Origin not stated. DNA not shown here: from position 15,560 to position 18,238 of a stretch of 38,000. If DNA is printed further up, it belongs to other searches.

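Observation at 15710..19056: Divergent glycyl radical enzyme plus activase embedded in a glycan-degradation operon (top candidate)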

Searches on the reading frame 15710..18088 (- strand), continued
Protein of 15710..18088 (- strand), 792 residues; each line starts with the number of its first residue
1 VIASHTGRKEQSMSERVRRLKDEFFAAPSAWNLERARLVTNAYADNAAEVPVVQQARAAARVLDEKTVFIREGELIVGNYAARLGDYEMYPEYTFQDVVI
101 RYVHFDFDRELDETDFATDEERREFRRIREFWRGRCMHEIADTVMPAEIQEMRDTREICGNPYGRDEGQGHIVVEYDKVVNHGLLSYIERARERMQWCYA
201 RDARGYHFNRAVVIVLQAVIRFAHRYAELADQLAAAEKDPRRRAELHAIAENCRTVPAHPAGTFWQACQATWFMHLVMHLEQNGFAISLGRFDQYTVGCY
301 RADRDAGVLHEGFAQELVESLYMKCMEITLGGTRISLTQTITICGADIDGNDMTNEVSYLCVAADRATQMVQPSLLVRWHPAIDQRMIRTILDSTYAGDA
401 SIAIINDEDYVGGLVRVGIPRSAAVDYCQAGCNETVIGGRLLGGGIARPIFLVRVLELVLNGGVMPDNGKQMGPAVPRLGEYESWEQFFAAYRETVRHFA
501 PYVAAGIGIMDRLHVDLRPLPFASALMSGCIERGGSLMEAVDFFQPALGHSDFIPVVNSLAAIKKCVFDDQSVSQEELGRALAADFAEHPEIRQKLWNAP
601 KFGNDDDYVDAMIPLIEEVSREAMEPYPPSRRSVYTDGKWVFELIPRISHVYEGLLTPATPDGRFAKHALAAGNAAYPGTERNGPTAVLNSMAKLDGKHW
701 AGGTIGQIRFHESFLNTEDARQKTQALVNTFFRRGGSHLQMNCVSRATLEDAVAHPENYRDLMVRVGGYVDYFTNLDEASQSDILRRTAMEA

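Call 30: search_solved_structures(query=window:15710-18052:-, show_alignments=5, max_evalue=1e-100)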
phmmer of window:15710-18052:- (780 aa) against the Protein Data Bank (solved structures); distinct sequences matched with E-value up to 1e-100: 8.
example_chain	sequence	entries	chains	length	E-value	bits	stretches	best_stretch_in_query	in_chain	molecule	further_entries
1r8w_A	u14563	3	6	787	5.5e-115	388.5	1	2-776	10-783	glycerol dehydratase | B12-independent glycerol dehydratase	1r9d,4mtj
5i2a_A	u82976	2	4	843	1.2e-112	380.8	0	2-575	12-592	Diol-dehydratase | Diol dehydratase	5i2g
9rco_A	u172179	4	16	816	1.8e-110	373.6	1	3-778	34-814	Glycyl radical protein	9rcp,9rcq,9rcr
9f3w_A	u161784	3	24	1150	5.9e-106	358.6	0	2-779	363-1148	Choline trimethylamine-lyase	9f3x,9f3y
6xs4_A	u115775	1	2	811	1.5e-103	350.7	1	21-776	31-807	Formate C-acetyltransferase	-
8yjo_A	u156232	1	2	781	2.1e-102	346.9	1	1-778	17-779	Probable dehydratase PflD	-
8id7_A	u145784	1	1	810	6.7e-101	341.9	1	21-776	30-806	Probable dehydratase YbiW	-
8yjn_A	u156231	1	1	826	7.2e-101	341.8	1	21-776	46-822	Probable dehydratase YbiW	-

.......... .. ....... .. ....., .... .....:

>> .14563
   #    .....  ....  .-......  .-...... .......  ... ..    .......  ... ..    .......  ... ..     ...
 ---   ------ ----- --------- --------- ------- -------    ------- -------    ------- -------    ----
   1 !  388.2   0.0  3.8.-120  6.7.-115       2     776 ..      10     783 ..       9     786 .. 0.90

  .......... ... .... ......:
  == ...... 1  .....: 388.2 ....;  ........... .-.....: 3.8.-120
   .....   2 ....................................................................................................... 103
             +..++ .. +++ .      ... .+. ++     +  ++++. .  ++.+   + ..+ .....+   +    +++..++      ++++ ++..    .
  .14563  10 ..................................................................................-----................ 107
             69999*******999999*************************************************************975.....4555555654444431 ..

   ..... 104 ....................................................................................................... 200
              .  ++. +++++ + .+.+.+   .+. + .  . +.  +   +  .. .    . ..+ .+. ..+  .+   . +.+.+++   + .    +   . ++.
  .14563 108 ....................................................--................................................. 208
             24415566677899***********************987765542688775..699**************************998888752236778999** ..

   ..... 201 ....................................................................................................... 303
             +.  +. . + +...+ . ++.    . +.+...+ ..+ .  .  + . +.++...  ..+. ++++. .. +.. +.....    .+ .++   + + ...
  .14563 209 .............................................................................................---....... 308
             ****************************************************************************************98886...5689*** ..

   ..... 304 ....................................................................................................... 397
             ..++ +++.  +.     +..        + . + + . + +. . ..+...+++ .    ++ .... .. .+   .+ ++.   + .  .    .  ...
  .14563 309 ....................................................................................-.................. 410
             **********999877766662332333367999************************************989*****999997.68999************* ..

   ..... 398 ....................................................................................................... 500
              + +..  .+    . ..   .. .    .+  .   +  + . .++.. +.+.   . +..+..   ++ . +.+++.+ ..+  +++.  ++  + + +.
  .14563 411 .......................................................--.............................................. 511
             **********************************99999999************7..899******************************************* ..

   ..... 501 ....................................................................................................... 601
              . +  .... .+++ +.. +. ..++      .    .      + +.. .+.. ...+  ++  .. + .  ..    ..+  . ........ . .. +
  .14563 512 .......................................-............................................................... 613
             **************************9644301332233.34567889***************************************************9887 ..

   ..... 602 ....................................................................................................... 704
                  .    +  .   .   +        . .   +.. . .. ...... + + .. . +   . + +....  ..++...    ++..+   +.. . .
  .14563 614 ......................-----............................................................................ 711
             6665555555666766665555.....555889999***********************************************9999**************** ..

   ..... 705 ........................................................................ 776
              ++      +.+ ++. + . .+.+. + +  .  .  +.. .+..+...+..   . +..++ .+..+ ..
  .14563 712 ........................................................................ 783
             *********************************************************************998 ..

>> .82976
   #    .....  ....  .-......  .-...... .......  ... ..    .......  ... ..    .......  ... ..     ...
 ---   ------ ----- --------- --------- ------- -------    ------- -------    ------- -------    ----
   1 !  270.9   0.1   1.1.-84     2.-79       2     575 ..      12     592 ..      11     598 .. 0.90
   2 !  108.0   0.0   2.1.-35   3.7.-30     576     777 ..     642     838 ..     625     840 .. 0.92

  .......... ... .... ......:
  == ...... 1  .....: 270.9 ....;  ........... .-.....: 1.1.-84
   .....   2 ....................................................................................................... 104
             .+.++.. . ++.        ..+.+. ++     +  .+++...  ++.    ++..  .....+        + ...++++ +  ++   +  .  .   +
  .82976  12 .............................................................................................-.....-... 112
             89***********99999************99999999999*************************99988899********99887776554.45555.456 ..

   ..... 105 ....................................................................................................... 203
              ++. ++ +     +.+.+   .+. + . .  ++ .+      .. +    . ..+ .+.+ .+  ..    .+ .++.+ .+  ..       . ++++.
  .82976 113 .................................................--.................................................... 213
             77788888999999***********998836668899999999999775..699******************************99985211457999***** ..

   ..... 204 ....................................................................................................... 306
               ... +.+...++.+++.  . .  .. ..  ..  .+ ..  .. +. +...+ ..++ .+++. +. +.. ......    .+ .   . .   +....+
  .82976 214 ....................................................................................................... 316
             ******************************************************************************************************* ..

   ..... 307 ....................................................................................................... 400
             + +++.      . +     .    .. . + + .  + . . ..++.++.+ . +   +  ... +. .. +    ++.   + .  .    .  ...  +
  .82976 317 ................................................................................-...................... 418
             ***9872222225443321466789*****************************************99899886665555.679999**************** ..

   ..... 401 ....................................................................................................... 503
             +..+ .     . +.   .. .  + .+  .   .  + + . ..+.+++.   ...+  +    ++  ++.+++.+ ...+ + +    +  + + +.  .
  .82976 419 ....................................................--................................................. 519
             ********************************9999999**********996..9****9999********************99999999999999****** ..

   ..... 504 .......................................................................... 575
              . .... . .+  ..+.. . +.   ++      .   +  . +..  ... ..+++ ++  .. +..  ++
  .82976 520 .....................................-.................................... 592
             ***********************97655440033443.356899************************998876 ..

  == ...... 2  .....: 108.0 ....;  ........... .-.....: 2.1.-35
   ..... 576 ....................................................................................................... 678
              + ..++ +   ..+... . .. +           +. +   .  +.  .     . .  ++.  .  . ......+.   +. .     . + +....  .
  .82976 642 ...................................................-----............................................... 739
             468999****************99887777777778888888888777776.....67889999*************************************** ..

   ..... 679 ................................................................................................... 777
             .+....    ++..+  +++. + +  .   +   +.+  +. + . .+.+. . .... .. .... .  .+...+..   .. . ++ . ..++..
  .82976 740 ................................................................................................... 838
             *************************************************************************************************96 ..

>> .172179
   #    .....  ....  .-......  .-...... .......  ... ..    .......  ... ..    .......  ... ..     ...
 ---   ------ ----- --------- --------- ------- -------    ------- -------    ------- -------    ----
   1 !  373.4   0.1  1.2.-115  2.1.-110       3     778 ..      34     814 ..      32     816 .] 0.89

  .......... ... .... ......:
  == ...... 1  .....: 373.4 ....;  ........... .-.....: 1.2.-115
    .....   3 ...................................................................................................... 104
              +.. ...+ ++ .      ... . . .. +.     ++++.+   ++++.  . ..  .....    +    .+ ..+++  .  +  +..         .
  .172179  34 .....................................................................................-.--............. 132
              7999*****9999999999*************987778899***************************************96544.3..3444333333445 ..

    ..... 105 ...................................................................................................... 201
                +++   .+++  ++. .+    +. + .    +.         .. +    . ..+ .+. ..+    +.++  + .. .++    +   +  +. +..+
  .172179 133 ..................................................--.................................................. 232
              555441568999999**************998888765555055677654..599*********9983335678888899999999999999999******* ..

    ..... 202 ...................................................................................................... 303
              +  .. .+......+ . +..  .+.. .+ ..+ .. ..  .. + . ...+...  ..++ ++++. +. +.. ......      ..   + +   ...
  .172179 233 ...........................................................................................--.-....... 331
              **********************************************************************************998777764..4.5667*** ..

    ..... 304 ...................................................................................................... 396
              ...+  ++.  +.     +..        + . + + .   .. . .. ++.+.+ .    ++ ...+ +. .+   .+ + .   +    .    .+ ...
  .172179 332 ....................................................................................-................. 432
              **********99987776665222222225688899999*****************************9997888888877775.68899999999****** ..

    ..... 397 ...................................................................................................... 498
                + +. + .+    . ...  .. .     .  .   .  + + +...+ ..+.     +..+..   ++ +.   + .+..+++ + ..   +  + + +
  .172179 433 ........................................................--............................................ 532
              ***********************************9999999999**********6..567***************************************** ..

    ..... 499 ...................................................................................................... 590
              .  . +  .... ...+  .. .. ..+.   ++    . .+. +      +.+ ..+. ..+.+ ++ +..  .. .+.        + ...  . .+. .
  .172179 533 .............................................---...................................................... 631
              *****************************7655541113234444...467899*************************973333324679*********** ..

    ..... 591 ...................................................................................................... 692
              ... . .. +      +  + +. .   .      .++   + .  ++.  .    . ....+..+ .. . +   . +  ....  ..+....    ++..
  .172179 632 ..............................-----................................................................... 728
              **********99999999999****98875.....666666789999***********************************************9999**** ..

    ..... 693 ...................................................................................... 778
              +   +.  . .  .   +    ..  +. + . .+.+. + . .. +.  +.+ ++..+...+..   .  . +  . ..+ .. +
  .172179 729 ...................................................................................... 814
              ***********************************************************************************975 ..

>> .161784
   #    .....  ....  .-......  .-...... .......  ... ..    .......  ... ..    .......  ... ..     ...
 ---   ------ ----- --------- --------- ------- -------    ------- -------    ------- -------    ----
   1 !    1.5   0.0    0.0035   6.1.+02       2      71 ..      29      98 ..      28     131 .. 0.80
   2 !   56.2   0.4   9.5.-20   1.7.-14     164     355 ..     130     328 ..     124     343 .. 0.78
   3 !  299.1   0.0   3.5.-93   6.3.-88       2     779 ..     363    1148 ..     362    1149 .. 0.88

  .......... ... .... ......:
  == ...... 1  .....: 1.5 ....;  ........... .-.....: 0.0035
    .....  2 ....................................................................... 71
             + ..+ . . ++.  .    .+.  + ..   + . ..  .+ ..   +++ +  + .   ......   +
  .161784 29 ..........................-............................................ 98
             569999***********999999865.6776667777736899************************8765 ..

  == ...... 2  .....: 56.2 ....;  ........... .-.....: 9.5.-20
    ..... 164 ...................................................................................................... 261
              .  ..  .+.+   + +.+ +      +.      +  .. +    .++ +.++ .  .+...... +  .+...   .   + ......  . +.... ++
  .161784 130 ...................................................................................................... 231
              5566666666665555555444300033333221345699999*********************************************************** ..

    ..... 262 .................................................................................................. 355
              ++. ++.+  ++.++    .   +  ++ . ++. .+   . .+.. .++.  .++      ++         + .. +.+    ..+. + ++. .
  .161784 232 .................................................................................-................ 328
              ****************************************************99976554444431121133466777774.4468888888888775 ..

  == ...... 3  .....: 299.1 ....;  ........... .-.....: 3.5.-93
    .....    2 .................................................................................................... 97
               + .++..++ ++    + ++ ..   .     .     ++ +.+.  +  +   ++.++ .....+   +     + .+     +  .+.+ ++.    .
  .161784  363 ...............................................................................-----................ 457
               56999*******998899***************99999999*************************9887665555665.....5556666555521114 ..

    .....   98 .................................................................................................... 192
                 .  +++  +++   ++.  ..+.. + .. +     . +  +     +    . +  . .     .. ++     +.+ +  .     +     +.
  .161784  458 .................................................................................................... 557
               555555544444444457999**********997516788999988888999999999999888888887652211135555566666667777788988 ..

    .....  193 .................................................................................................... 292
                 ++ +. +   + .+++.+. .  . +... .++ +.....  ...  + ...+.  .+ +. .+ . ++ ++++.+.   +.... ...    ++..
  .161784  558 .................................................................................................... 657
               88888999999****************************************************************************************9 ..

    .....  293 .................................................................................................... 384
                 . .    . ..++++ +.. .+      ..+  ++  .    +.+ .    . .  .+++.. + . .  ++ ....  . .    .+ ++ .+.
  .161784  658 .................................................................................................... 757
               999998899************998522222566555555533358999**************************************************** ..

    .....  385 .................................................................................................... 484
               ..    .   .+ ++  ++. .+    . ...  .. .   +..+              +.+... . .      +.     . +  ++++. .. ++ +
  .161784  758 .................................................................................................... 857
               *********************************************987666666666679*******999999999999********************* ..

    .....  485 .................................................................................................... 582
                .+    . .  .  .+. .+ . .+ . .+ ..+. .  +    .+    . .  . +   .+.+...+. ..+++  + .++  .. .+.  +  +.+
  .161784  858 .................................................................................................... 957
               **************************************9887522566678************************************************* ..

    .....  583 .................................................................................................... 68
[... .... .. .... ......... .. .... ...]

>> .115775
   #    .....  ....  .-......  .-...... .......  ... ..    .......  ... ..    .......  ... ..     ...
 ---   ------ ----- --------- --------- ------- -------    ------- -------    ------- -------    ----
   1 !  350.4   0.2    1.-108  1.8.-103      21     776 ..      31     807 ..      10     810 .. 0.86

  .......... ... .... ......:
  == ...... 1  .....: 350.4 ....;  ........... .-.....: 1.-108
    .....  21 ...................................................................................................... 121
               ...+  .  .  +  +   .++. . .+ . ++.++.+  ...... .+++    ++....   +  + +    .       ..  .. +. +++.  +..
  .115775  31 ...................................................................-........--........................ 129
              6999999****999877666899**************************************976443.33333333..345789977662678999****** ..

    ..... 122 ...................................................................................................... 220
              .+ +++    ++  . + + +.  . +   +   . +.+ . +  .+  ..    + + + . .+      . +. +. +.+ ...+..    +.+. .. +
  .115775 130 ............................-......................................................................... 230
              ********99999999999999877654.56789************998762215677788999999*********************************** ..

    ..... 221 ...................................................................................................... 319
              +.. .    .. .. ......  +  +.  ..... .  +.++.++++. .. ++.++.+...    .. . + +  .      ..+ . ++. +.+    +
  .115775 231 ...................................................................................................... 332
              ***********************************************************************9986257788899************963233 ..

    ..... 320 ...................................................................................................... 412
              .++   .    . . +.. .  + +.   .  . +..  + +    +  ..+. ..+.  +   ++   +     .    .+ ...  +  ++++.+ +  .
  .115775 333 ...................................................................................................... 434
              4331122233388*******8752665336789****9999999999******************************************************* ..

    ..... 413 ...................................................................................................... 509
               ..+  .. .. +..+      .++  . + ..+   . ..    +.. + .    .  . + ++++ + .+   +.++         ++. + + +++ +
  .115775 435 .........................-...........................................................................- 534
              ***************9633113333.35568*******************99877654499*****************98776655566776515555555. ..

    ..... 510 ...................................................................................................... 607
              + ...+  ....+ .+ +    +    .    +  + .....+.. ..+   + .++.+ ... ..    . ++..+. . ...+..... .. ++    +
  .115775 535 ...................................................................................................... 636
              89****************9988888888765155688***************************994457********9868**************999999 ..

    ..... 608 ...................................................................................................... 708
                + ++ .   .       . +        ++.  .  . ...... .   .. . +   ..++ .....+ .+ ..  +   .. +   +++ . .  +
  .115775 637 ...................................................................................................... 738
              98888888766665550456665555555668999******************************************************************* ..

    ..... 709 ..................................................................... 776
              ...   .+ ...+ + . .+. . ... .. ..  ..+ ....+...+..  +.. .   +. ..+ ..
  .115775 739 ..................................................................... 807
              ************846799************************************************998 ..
